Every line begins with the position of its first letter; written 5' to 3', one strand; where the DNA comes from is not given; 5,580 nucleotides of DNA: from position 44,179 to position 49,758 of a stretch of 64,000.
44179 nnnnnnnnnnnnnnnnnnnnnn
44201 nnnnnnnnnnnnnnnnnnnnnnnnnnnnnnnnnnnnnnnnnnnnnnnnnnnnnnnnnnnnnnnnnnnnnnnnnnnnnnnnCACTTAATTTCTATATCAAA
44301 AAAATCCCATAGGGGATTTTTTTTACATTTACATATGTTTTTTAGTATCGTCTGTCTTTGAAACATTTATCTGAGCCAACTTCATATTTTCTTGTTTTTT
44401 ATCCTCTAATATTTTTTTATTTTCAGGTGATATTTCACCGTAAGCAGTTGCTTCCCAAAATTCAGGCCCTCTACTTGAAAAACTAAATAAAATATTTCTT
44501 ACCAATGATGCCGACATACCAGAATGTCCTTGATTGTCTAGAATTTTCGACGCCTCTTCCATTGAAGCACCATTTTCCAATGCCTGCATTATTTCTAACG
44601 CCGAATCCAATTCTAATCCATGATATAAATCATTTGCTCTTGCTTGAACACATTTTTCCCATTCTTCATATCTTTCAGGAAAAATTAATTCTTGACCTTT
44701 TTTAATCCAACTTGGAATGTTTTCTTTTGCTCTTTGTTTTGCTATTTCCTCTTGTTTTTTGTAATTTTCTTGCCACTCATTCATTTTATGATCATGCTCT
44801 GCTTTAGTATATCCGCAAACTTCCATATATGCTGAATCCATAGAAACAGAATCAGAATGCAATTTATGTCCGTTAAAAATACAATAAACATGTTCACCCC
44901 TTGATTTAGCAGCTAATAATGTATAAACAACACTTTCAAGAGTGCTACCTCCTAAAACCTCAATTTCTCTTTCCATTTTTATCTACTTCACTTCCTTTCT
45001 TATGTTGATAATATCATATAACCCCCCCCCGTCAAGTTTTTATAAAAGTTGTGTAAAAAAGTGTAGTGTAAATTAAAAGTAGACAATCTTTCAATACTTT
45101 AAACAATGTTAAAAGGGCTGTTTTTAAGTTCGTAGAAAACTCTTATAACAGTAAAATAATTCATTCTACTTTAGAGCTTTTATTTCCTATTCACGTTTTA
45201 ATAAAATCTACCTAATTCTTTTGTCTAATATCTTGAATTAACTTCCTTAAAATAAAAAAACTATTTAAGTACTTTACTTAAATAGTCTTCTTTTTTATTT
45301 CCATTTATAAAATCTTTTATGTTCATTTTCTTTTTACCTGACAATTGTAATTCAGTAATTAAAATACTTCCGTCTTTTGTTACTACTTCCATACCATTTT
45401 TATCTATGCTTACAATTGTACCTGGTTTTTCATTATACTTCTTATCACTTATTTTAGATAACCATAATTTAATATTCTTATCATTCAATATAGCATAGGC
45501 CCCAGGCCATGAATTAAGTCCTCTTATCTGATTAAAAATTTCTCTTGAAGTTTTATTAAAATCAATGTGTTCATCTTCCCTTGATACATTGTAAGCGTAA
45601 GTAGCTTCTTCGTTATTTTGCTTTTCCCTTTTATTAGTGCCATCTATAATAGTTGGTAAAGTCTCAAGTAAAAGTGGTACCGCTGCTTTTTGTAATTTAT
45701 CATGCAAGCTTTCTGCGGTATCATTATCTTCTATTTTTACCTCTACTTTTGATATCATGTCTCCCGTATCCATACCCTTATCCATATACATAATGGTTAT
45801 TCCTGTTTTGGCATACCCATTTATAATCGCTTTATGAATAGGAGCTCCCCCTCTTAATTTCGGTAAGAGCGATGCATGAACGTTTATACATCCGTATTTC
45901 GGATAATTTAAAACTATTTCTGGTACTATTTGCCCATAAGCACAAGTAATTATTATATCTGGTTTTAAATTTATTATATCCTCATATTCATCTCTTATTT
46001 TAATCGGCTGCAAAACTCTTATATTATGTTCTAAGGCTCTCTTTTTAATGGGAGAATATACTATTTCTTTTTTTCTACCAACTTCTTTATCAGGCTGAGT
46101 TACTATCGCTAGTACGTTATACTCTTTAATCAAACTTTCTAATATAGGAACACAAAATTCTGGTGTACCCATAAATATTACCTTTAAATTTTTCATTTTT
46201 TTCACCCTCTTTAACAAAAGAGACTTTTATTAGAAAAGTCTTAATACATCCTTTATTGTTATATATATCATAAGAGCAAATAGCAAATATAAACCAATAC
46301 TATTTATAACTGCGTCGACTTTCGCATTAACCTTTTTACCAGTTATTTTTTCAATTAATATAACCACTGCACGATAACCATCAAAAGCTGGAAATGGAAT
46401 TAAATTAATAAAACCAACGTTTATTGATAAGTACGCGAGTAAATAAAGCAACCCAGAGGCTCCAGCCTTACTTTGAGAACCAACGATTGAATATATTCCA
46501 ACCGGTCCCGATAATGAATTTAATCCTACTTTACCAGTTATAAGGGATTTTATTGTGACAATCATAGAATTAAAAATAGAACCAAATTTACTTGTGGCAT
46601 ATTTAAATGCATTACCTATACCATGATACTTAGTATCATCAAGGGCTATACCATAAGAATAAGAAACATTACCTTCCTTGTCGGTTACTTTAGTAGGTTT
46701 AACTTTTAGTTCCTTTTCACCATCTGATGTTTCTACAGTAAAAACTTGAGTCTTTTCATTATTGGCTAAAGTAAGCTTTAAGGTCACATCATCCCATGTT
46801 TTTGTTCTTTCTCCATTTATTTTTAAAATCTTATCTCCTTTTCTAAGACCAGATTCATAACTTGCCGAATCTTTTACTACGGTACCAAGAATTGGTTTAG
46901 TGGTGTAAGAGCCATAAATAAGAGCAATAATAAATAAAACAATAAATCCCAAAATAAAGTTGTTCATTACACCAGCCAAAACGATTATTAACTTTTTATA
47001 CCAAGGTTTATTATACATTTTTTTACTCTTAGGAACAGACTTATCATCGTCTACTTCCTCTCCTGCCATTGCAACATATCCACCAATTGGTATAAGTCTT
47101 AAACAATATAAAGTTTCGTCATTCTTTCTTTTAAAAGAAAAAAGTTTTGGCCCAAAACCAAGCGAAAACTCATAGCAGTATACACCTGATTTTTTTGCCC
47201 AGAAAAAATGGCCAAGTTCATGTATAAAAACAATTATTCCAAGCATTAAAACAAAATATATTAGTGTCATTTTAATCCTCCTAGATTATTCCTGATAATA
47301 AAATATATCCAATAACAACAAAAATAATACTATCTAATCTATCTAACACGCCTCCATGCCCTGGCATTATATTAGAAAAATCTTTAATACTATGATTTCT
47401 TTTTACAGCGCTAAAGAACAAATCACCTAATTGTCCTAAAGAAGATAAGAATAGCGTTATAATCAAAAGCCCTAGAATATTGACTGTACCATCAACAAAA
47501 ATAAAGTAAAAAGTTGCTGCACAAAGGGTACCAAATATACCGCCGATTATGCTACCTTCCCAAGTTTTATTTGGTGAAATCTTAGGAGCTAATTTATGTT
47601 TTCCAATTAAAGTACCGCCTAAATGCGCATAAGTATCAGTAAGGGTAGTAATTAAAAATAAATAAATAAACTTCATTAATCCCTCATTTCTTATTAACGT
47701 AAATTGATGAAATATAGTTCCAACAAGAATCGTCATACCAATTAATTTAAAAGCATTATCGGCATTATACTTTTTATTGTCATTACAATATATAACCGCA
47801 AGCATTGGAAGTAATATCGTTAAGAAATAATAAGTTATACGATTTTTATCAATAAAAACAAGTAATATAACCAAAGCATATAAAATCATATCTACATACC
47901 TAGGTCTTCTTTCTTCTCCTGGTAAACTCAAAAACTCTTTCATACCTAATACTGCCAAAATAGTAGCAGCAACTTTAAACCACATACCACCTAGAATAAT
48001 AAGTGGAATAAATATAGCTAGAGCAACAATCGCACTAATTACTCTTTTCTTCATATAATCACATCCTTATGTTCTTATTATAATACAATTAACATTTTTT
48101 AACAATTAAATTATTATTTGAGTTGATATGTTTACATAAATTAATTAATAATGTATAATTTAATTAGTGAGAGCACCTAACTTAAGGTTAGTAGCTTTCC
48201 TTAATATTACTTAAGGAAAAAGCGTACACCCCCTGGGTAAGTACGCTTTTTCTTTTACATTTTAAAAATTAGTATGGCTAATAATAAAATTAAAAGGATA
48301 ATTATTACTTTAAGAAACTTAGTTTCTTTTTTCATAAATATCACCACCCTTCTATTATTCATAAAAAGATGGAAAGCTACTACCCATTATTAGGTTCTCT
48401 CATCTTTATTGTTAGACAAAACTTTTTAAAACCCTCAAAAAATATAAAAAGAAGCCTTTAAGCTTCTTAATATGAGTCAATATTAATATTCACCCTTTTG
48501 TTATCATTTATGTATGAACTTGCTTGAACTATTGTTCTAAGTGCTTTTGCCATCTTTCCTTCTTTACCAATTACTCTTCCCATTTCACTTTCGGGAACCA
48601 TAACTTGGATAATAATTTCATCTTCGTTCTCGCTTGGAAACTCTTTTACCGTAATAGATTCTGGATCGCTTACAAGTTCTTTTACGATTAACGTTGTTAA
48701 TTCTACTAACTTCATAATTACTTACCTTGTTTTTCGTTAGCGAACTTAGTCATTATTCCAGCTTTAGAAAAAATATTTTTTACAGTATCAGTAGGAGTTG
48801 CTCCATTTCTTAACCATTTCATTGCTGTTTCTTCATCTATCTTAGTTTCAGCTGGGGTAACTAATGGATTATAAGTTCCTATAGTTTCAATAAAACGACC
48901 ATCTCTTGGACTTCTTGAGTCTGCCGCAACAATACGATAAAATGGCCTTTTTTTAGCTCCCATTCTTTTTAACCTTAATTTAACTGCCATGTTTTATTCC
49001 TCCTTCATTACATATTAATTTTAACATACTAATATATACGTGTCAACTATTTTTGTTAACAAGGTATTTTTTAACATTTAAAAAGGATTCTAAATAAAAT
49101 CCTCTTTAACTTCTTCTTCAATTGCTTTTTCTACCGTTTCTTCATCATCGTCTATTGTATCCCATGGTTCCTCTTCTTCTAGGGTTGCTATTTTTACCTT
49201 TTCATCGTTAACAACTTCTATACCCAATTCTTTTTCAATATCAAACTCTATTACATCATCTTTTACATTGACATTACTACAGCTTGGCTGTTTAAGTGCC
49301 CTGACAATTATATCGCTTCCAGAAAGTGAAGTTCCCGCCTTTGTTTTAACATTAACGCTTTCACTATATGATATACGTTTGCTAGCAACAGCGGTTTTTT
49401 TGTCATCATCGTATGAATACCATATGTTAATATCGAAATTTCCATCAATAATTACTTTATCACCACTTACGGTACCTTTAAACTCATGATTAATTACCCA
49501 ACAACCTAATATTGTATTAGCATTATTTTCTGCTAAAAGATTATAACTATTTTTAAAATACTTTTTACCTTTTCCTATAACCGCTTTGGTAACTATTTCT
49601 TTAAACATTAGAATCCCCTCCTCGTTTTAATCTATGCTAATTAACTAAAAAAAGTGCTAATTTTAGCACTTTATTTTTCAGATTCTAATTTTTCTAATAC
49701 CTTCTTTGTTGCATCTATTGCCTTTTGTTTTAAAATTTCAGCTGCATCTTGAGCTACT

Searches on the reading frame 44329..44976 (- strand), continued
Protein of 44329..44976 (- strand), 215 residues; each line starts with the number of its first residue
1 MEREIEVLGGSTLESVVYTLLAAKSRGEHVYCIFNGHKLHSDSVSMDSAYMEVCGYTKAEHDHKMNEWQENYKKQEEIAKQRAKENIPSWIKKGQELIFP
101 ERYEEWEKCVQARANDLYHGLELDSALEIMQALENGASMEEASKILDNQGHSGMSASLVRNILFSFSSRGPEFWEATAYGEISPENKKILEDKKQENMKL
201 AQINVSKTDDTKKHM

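Call 63: search_protein_families(library=phrogs, proteins=[window:44329-44976:-, P0082, P0118, P0087], max_evalue=0.01)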
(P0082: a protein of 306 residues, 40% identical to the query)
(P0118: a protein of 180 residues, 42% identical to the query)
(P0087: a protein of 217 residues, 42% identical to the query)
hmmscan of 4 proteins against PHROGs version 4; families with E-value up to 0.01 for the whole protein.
window:44329-44976:- (215 aa): 0 families

P0082 (306 aa): 0 families

P0118 (180 aa): 0 families

P0087 (217 aa): 0 families

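Call 64: fold_search(model_id=the predicted structure, library=viral)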
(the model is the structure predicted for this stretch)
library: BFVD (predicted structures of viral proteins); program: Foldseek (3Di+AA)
matches with E <= 10: 143; with E <= 0.001: 1
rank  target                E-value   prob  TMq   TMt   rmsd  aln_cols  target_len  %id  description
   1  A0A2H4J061            2.1e-07  1.00  0.37  0.34  27.1       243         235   24  Uncharacterized protein [uncultured Caudovirales phage]
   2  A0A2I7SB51            3.3e-02  0.57  0.24  0.26  15.6       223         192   18  (no name in the UniProt tables at hand)
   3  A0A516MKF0            1.1e-01  1.00  0.23  0.62   2.1        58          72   19  (no name in the UniProt tables at hand)
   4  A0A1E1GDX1            1.4e-01  0.90  0.17  0.41   6.5        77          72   19  (no name in the UniProt tables at hand)
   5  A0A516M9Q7            1.4e-01  0.90  0.17  0.43   4.5        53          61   21  (no name in the UniProt tables at hand)
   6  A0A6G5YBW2            1.5e-01  0.99  0.20  0.56   3.2        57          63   28  (no name in the UniProt tables at hand)
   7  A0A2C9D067            2.4e-01  0.96  0.20  0.53   3.0        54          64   18  Uncharacterized protein [Yersinia phage fHe-Yen9-04]
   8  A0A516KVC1            2.5e-01  0.21  0.19  0.18  17.5       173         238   18  (no name in the UniProt tables at hand)
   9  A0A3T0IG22            3.4e-01  0.51  0.14  0.21   5.7        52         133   31  (no name in the UniProt tables at hand)
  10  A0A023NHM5            5.9e-01  0.87  0.21  0.51   3.2        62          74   18  (no name in the UniProt tables at hand)
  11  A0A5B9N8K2            6.3e-01  0.84  0.21  0.54   6.2        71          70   20  Uncharacterized protein [Aeromonas phage 2L372X]
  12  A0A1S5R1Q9            8.3e-01  0.92  0.20  0.56   2.3        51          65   18  Uncharacterized protein [Pseudomonas phage phiPMW]
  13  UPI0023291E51         8.8e-01  0.30  0.12  0.33   4.6        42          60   21  (no name look-up for this kind of identifier)
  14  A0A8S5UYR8            9.3e-01  0.18  0.15  0.35   5.6        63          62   17  Uncharacterized protein [Siphoviridae sp. ctkKt3]
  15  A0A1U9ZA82            9.8e-01  0.11  0.21  0.15  13.8       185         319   13  SICAR synthase [Proteus phage VB_PmiS-Isfahan]
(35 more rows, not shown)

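Call 65: search_dna_similar(query=window:44329-44976:-, collection=phages, mode=protein, max_evalue=0.001, max_rows=15)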
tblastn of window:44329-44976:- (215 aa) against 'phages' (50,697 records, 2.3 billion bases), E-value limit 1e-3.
Records with a match: 2; places in all: 2; records where one place covers at least 80% of the query: 0.
Best place of each record, by identity: <60% 2.
By first word of the organism name: Bacteriophage 2.
By host as written in the record: - 2.
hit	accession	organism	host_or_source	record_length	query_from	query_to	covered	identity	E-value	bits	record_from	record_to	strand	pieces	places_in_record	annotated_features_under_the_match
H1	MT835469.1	Bacteriophage sp.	human fecal samples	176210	9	176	78%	35.1%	3e-25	108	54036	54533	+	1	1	record has no annotation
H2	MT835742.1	Bacteriophage sp.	human fecal samples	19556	3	173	80%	34.1%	3e-19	91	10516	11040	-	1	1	record has no annotation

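Call 66: search_dna_similar(query=window:44329-44976:-, collection=plasmids, mode=protein, max_evalue=0.001, max_rows=15)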
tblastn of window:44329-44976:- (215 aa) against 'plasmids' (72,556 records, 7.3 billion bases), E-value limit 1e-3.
Records with a match: 8; places in all: 8; records where one place covers at least 80% of the query: 3.
Best place of each record, by identity: <60% 8.
By first word of the organism name: Lysinibacillus 3; Clostridium 3; Paenibacillus 2.
By predicted mobility (MOB-suite, as given by PLSDB): non-mobilizable 8.
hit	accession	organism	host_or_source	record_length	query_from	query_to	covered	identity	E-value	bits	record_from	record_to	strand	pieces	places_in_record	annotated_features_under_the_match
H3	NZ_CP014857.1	Lysinibacillus sphaericus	-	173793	4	175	80%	39.2%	3e-28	118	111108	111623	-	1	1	hypothetical protein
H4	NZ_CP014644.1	Lysinibacillus sphaericus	Phyllophaga sp.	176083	4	175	80%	39.2%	3e-28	118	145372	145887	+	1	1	hypothetical protein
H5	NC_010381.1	Lysinibacillus sphaericus C3-41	-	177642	4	175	80%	39.2%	3e-28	118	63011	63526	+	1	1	hypothetical protein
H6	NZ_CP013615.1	Clostridium perfringens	canine,Pure culture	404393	3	173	80%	35.1%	1e-26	114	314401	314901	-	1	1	hypothetical protein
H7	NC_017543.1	Paenibacillus polymyxa M1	-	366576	4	159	73%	35.9%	1e-13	76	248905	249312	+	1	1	hypothetical protein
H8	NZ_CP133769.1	Paenibacillus polymyxa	soybean,single cell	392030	4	159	73%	35.9%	1e-13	76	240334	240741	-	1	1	hypothetical protein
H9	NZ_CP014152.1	Clostridium botulinum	Microbial isolate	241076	4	96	43%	39.8%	3e-9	63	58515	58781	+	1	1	hypothetical protein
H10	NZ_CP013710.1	Clostridium botulinum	Microbial isolate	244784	4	96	43%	39.8%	3e-9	63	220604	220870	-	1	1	hypothetical protein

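Call 67: get_annotated_region(hit=H5, flank=5000)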
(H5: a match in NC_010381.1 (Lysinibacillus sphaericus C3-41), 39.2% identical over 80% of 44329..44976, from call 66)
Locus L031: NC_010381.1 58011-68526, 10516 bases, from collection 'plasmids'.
description: Lysinibacillus sphaericus C3-41 plasmid pBsph, complete sequence
organism: Lysinibacillus sphaericus C3-41 (NCBI taxid 444177)
taxonomy: Bacteria; Bacillota; Bacilli; Bacillales; Bacillaceae; Lysinibacillus; Lysinibacillus sphaericus; Lysinibacillus sphaericus C3-41
host: -; source: -; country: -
typing (MOB-suite, as given by PLSDB): non-mobilizable; replicon rep_cluster_405
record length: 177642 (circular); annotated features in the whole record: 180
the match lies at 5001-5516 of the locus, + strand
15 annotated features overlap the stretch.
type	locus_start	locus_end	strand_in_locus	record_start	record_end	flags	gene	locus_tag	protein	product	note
CDS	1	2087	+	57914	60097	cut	-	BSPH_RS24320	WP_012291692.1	peptidoglycan DD-metalloendopeptidase family protein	-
CDS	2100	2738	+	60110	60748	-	-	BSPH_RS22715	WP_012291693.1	hypothetical protein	-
CDS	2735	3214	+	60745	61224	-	-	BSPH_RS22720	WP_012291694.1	hypothetical protein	-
CDS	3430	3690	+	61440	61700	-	-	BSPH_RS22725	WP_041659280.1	hypothetical protein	-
CDS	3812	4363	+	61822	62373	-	-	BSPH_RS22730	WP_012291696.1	hypothetical protein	-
CDS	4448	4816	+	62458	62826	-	-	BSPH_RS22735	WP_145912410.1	hypothetical protein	-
CDS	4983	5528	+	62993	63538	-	-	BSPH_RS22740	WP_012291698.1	hypothetical protein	-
CDS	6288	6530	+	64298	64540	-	-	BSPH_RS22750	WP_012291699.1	hypothetical protein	-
CDS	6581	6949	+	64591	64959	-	-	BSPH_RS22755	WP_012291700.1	hypothetical protein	-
CDS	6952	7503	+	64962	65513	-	-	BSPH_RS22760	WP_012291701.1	hypothetical protein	-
CDS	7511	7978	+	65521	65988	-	-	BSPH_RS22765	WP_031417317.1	hypothetical protein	-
CDS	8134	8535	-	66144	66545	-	-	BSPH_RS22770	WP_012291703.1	hypothetical protein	-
CDS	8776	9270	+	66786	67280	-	-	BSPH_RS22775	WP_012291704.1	hypothetical protein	-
CDS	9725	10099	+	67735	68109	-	-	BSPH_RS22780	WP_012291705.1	hypothetical protein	-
CDS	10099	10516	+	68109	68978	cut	-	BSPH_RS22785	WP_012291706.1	hypothetical protein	-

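Call 68: get_annotated_region(hit=H6, flank=5000)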
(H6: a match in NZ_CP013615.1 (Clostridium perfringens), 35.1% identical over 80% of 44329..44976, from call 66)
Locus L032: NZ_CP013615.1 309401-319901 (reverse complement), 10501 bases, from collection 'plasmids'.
description: Clostridium perfringens strain JP838 plasmid pJFP838A, complete sequence
organism: Clostridium perfringens (NCBI taxid 1502)
taxonomy: Bacteria; Bacillota; Clostridia; Eubacteriales; Clostridiaceae; Clostridium; Clostridium perfringens
host: -; source: canine,Pure culture; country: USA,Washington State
typing (MOB-suite, as given by PLSDB): non-mobilizable
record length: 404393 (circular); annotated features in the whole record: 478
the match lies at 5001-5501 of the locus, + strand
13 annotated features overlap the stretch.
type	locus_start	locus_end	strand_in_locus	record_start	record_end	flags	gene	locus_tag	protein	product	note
CDS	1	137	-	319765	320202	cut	-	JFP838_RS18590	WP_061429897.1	hypothetical protein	-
CDS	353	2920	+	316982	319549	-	-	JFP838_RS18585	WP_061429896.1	AAA family ATPase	-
CDS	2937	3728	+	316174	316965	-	-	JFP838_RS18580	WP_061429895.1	hypothetical protein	-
CDS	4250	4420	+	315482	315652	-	-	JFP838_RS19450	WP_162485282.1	hypothetical protein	-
CDS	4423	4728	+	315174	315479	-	-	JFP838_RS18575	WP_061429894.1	hypothetical protein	-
CDS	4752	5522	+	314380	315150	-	-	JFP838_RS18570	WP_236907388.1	hypothetical protein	-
CDS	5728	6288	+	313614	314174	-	-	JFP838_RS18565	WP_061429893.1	MT-A70 family methyltransferase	-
CDS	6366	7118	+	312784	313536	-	-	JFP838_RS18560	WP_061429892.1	hypothetical protein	-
CDS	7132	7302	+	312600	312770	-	-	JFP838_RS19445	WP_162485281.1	hypothetical protein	-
CDS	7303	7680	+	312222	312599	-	-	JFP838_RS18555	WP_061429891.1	hypothetical protein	-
CDS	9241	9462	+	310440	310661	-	-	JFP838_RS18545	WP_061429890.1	hypothetical protein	-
CDS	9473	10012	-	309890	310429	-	-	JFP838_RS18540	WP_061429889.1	hypothetical protein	-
CDS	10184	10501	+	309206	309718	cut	-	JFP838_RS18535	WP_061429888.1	sugar-phospahte nucleotidyltransferase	-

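Call 74: find_related_loci(query=A2, collection=metagenome_contigs, flank=3000)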
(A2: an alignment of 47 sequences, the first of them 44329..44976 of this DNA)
Query A2 (215 aa) in metagenome_contigs; peptide patterns used: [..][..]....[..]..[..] (x = any residue, [..] = any of these).
45 stretches matched a pattern; 36 encode a relative of the query (tblastn E <= 1e-3); 36 distinct loci.
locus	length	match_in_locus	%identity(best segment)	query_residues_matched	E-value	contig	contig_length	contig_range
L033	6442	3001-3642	73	1-215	8e-111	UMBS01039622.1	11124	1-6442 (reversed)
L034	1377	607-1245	75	1-215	2e-116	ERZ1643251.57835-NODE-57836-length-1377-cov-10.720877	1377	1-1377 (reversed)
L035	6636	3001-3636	74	1-212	8e-106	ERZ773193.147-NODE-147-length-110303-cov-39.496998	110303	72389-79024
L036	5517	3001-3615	65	1-207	6e-91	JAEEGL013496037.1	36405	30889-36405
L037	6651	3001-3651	62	1-215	6e-89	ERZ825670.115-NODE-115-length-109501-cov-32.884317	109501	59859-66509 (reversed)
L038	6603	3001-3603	63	2-202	2e-86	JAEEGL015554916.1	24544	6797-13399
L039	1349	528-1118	60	4-200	2e-90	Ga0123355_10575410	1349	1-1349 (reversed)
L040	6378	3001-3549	66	1-183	2e-78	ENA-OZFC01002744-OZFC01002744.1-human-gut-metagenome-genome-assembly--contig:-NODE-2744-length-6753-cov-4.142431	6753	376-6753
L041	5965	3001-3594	59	10-207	5e-77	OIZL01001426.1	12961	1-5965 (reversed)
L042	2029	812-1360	65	1-183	2e-79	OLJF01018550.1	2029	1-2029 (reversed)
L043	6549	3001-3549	65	1-183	6e-77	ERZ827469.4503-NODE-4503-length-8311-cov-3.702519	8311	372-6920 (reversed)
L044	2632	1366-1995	56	3-213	4e-76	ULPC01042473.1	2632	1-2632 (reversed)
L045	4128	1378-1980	49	4-204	5e-61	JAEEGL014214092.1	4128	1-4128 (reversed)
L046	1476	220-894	51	1-212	3e-60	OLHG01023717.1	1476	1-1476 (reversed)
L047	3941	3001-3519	50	4-175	9e-54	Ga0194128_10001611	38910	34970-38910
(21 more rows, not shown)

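Call 80: search_protein_families(library=padloc, proteins=[window:44329-44976:-, P0082, P0087, P0118], max_evalue=0.01)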
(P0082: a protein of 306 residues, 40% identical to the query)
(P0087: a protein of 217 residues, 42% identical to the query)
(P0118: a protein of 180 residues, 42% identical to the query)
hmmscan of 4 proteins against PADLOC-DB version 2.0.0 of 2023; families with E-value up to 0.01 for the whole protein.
window:44329-44976:- (215 aa): 0 families

P0082 (306 aa): 0 families

P0087 (217 aa): 1 family
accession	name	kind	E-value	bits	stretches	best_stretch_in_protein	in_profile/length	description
PDLC02592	DrmC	-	0.0053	14.5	1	107-156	186-232/234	DrmC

P0118 (180 aa): 0 families

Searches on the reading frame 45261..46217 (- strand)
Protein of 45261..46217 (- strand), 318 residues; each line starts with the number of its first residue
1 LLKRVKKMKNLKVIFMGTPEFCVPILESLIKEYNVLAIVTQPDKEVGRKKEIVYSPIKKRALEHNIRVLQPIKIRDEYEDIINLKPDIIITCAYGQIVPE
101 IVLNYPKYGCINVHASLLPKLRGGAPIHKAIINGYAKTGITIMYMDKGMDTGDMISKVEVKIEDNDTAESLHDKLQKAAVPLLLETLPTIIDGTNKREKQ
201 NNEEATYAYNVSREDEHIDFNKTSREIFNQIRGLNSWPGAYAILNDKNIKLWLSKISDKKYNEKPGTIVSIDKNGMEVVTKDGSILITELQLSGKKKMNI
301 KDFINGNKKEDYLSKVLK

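Call 5: search_protein_families(library=pfam, proteins=[window:45261-46217:-], max_evalue=0.01)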
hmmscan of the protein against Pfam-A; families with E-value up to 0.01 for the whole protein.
window:45261-46217:- (318 aa): 2 families
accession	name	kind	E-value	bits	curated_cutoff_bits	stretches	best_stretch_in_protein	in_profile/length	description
PF00551.24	Formyl_trans_N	-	5.2e-35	121.3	26.1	1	12-186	2-180/181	Formyl transferase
PF02911.23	Formyl_trans_C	-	1.8e-31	108.7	21.1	1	211-307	2-99/100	Formyl transferase, C-terminal domain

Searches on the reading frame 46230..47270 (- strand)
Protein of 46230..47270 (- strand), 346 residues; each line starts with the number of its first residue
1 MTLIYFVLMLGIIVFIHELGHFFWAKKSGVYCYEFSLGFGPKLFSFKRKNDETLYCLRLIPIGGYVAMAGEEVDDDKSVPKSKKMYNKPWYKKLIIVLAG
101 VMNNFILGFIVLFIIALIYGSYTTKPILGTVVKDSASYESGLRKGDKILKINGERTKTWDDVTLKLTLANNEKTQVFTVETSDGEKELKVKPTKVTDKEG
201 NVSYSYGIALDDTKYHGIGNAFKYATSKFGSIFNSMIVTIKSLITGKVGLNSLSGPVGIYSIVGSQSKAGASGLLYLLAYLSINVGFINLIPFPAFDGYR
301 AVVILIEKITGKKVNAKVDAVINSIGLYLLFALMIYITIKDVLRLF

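Call 5: search_protein_families(library=pfam, proteins=[window:46230-47270:-], max_evalue=0.01)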
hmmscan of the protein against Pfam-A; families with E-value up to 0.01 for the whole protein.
window:46230-47270:- (346 aa): 5 families
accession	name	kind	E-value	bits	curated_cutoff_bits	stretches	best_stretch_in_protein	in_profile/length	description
PF02163.28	Peptidase_M50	-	3e-62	210.3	27.2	1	5-333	1-221/221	Peptidase family M50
PF17820.7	PDZ_6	-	3.2e-06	27.2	27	1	130-162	4-36/54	PDZ domain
PF00595.29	PDZ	-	5.7e-05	23.9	23.2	1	130-169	31-70/81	PDZ domain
PF13180.12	PDZ_2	-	6e-05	23.7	27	1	130-191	18-79/80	PDZ domain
PF21558.3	Pept_S41_N_bact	-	0.0038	17.5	27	1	138-174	16-52/87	Bacteroidetes, Peptidase, S41 family, N-terminal domain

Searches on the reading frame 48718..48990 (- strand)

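Call 86: search_protein_families(library=pfam, proteins=[window:48718-48990:-], max_evalue=0.0001)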
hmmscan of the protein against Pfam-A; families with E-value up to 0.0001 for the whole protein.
window:48718-48990:- (90 aa): 1 family
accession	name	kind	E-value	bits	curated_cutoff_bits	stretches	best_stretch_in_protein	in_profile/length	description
PF00886.24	Ribosomal_S16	-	2e-27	95.3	27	1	9-67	1-62/62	Ribosomal protein S16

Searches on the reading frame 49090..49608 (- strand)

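Call 86: search_protein_families(library=pfam, proteins=[window:49090-49608:-], max_evalue=0.0001)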
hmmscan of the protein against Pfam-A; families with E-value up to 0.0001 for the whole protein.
window:49090-49608:- (172 aa): 1 family
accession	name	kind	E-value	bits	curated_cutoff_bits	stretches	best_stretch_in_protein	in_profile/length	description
PF10628.14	CotE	-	7.5e-41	140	25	1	2-166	2-166/177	Outer spore coat protein E (CotE)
